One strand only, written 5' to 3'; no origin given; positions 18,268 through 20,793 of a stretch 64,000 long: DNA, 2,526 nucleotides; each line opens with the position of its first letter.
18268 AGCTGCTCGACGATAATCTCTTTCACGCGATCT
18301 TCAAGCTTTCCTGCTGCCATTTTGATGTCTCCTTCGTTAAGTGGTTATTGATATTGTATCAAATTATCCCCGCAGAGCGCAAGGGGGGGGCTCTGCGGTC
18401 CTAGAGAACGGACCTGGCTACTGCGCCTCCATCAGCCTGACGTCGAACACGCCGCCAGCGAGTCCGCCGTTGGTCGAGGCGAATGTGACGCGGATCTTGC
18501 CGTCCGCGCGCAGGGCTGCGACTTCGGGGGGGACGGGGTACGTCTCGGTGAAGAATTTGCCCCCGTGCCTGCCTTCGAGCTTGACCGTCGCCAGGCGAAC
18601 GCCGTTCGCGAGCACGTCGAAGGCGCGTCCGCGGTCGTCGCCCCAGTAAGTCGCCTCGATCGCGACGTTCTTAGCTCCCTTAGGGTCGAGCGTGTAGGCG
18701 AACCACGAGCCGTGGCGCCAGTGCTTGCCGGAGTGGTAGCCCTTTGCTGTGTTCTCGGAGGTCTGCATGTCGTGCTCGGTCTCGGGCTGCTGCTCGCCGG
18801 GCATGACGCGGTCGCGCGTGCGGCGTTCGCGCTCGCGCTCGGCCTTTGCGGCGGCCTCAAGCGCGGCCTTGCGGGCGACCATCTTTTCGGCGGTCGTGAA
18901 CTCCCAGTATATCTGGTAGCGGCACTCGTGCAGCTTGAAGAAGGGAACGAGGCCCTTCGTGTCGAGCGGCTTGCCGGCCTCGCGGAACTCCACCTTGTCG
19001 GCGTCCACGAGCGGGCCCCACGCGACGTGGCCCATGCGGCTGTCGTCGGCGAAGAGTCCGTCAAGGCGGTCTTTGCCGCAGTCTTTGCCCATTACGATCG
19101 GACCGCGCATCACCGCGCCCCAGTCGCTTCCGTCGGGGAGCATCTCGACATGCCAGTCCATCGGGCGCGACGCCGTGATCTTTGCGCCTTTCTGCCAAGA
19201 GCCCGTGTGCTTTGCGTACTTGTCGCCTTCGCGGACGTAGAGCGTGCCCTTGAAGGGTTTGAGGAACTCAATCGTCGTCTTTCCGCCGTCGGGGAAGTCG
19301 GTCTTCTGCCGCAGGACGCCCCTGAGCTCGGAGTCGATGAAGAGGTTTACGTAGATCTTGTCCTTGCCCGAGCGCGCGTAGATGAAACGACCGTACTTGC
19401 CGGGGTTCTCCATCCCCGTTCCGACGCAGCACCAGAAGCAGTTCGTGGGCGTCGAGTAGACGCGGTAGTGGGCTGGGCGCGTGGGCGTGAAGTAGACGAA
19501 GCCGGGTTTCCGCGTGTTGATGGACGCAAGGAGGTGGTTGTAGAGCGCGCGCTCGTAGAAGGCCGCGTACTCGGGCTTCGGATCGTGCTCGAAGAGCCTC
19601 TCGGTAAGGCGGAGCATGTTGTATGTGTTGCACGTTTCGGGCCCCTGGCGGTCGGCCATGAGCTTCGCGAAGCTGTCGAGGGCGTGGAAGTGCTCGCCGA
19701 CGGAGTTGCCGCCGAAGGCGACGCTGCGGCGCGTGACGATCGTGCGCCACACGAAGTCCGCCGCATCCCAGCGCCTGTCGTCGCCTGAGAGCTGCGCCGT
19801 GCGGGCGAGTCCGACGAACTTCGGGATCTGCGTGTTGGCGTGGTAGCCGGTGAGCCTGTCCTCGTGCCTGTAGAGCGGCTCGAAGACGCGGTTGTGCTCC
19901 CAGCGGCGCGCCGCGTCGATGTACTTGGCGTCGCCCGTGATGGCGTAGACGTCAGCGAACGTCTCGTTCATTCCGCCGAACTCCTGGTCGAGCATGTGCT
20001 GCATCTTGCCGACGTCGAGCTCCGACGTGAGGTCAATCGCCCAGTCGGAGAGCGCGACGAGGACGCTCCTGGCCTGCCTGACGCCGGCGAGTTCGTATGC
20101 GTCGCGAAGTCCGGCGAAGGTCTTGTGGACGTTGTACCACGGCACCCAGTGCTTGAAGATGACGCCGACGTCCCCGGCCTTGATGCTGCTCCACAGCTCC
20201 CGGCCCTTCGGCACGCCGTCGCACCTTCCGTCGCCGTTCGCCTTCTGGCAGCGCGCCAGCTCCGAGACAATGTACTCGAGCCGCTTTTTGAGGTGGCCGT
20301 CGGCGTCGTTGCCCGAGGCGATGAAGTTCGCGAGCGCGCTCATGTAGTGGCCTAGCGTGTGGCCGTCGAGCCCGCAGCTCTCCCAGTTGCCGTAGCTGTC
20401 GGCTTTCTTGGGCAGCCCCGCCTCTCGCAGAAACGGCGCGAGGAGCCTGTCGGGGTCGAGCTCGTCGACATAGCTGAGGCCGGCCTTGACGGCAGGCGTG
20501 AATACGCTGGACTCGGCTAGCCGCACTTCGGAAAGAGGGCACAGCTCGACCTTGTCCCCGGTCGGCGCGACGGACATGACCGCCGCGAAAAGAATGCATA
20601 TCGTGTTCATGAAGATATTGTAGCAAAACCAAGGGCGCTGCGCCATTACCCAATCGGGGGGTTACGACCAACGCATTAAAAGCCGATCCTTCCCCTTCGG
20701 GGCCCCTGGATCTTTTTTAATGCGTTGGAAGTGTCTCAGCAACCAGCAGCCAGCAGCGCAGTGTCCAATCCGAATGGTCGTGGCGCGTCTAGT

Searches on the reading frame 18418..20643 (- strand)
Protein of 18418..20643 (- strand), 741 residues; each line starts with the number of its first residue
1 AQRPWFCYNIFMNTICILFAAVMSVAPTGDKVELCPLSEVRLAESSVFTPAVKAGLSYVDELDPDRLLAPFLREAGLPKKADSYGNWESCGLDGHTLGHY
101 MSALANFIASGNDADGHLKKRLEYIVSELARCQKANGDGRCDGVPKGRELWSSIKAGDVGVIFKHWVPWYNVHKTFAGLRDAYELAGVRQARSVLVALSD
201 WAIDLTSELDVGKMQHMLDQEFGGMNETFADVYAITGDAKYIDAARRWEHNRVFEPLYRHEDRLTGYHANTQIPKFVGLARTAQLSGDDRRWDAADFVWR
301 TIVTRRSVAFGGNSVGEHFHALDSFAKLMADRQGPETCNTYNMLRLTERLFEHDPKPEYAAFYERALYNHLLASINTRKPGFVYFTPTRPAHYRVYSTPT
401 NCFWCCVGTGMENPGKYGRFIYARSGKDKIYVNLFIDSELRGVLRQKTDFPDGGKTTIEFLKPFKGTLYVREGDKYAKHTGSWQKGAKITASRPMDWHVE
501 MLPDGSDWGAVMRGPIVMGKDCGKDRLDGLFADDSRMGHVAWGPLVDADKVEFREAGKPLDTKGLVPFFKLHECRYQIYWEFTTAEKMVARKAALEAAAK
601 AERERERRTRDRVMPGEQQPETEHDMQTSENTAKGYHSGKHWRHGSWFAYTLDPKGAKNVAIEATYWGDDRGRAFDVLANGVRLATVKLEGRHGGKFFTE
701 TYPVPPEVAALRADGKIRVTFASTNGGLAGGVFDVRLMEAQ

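Call 12: search_protein_families(library=pfam, proteins=[window:18418-20643:-], max_evalue=0.01)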
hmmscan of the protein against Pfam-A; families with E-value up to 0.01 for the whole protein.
window:18418-20643:- (741 aa): 4 families
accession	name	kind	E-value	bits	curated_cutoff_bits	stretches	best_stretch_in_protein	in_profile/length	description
PF07944.18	Beta-AFase-like_GH127_cat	-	1.3e-108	363.8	24.9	1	40-418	2-375/376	Beta-L-arabinofuranosidase, GH127 catalytic domain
PF20620.4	DUF6805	-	5.3e-29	101.7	27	1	606-738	3-133/133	Family of unknown function (DUF6805)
PF16375.10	DUF4986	-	1.1e-13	52.1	29.5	2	523-550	1-28/84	Domain of unknown function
PF20736.2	Glyco_hydro127M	-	0.0055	17.2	24.2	0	429-460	1-37/95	Beta-L-arabinofuranosidase, GH127 middle domain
